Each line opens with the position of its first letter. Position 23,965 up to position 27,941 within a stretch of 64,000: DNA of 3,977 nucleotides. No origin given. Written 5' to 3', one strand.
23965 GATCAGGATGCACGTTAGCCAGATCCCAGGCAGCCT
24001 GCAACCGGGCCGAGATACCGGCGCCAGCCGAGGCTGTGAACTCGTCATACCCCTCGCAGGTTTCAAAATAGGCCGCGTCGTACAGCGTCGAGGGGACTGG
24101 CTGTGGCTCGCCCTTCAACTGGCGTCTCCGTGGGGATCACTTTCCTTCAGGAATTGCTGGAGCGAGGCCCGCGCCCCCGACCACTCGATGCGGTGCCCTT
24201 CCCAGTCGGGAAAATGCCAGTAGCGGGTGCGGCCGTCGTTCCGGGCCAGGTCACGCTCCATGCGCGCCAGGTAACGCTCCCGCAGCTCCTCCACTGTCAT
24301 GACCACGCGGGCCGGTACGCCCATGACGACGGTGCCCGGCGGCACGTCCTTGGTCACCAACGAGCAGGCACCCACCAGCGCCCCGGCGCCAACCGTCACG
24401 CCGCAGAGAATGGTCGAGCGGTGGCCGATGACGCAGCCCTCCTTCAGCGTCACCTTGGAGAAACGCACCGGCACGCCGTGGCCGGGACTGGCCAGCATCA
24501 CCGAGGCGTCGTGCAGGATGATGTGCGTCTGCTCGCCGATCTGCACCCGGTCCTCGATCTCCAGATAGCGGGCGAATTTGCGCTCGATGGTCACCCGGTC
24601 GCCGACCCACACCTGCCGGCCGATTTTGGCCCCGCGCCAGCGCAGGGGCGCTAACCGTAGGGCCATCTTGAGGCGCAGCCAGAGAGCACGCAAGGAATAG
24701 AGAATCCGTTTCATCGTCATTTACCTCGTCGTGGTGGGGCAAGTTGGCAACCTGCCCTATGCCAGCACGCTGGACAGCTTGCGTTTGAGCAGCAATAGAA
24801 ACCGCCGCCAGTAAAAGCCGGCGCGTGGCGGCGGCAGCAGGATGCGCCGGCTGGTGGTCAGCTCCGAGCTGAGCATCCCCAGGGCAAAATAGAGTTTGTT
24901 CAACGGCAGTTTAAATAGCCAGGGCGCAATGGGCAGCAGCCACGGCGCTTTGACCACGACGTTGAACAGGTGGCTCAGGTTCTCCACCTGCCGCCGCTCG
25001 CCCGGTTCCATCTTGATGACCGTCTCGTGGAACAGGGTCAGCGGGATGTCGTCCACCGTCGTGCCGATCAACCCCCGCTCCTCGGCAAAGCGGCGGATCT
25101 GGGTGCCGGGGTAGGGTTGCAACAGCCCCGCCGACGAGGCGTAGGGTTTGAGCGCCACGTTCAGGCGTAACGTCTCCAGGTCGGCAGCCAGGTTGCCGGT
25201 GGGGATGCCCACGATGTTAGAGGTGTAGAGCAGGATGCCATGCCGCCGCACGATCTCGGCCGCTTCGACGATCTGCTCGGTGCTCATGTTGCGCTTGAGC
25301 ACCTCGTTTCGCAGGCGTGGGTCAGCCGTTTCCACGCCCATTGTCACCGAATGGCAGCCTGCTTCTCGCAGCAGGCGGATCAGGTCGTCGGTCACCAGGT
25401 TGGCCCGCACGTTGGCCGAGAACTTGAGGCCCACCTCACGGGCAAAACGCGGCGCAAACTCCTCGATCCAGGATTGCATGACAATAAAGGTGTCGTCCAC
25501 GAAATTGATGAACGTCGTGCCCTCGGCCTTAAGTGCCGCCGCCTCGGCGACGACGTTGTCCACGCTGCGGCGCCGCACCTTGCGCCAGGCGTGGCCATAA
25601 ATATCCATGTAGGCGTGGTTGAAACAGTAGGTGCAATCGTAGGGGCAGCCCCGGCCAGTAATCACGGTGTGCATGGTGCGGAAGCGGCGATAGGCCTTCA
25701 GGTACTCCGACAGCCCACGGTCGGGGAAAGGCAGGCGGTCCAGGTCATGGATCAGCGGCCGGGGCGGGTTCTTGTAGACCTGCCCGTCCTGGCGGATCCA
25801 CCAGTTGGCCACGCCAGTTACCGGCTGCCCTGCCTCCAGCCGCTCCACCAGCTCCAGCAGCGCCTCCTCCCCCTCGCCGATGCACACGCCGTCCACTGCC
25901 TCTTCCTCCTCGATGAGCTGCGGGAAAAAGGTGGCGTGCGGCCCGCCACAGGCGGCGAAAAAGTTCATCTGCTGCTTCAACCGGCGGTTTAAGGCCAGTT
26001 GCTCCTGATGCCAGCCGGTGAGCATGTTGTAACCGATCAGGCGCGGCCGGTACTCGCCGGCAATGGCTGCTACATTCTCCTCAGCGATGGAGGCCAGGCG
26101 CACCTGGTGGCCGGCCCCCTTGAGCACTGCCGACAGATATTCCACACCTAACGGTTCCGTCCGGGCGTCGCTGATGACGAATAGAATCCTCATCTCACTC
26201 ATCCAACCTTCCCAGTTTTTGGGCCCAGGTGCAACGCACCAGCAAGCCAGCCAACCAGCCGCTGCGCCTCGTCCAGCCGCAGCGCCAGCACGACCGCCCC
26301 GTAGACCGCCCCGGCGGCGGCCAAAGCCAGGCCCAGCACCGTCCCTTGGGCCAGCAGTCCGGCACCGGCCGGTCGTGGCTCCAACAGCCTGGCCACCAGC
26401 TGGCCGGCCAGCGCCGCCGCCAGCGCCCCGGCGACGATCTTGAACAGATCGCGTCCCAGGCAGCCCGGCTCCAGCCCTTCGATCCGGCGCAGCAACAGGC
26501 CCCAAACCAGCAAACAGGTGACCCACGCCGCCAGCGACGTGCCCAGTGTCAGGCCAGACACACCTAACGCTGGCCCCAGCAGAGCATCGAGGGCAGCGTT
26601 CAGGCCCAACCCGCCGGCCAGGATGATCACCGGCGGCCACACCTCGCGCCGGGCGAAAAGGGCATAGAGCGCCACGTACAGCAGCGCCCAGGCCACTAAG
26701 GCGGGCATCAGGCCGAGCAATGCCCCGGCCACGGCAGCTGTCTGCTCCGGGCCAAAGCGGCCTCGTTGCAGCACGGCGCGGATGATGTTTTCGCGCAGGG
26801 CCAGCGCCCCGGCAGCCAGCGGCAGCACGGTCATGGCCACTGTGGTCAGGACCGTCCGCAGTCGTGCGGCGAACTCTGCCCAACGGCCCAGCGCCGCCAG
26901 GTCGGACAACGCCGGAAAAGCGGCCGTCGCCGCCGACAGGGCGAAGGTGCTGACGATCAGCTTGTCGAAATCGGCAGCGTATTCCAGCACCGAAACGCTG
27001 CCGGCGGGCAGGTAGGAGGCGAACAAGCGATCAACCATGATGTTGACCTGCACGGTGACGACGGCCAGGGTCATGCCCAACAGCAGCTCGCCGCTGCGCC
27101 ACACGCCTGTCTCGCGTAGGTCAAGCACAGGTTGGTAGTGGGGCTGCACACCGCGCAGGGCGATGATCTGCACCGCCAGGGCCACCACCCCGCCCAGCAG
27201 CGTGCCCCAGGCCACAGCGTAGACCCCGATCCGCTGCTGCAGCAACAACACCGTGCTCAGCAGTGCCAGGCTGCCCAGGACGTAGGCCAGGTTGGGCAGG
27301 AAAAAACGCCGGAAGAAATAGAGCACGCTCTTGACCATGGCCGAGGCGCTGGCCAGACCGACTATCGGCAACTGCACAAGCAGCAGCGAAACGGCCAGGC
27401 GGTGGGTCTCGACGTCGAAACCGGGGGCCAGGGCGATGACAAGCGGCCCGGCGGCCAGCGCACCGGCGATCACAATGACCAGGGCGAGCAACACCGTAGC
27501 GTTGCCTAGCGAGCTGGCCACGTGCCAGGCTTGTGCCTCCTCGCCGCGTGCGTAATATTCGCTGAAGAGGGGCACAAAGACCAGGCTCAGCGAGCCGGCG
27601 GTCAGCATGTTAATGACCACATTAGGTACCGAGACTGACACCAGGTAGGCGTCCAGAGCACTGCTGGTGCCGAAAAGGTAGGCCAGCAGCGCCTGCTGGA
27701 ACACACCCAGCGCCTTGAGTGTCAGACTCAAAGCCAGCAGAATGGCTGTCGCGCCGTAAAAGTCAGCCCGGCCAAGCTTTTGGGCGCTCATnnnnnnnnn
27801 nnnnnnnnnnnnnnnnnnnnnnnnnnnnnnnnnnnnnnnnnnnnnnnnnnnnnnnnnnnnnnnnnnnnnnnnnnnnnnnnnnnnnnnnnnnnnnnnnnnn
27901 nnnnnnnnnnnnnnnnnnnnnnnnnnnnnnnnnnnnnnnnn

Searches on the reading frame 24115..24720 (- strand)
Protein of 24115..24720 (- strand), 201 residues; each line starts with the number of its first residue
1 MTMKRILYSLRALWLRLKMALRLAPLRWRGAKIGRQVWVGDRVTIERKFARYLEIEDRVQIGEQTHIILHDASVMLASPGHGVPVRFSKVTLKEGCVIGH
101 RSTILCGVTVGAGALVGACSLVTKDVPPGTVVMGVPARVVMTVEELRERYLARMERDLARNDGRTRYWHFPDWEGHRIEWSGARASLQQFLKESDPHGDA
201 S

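Call 70: search_protein_families(library=pfam, proteins=[window:24115-24720:-], max_evalue=0.0001)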
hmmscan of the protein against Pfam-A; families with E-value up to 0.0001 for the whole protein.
window:24115-24720:- (201 aa): 1 family
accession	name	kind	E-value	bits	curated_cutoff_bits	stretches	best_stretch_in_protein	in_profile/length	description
PF00132.30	Hexapep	-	5.5e-11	42.1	27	1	90-124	2-36/36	Bacterial transferase hexapeptide (six repeats)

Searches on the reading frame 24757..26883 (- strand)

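Call 70: search_protein_families(library=pfam, proteins=[window:24757-26883:-], max_evalue=0.0001)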
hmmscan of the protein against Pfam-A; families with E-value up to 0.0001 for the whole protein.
window:24757-26883:- (708 aa): 2 families
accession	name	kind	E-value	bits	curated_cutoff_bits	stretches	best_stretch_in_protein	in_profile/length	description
PF04055.27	Radical_SAM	-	1.1e-23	84.6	29.5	1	407-566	1-157/166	Radical SAM superfamily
PF02310.24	B12-binding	-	3.8e-16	59.5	32.1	1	240-345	10-120/121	B12 binding domain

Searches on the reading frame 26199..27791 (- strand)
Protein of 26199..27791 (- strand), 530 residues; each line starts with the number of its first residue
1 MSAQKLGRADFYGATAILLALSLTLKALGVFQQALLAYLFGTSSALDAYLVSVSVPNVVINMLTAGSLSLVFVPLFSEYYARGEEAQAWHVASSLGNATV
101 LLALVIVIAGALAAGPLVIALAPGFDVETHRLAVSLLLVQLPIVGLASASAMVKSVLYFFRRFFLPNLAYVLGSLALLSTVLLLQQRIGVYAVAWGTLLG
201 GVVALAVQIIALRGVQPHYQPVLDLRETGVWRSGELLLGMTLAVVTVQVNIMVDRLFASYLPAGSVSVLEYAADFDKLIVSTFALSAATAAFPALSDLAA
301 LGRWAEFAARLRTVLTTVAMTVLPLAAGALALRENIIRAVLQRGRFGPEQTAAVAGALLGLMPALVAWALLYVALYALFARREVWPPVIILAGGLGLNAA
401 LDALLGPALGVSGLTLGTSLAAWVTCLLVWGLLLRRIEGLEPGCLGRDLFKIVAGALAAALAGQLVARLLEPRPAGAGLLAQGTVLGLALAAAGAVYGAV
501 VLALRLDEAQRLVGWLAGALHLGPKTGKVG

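Call 70: search_protein_families(library=pfam, proteins=[window:26199-27791:-], max_evalue=0.0001)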
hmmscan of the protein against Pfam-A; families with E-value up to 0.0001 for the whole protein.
window:26199-27791:- (530 aa): 1 family
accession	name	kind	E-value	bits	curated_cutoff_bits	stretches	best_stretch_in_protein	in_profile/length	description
PF03023.19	MurJ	-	8.9e-74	249.1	27.4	1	36-461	1-428/451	Lipid II flippase MurJ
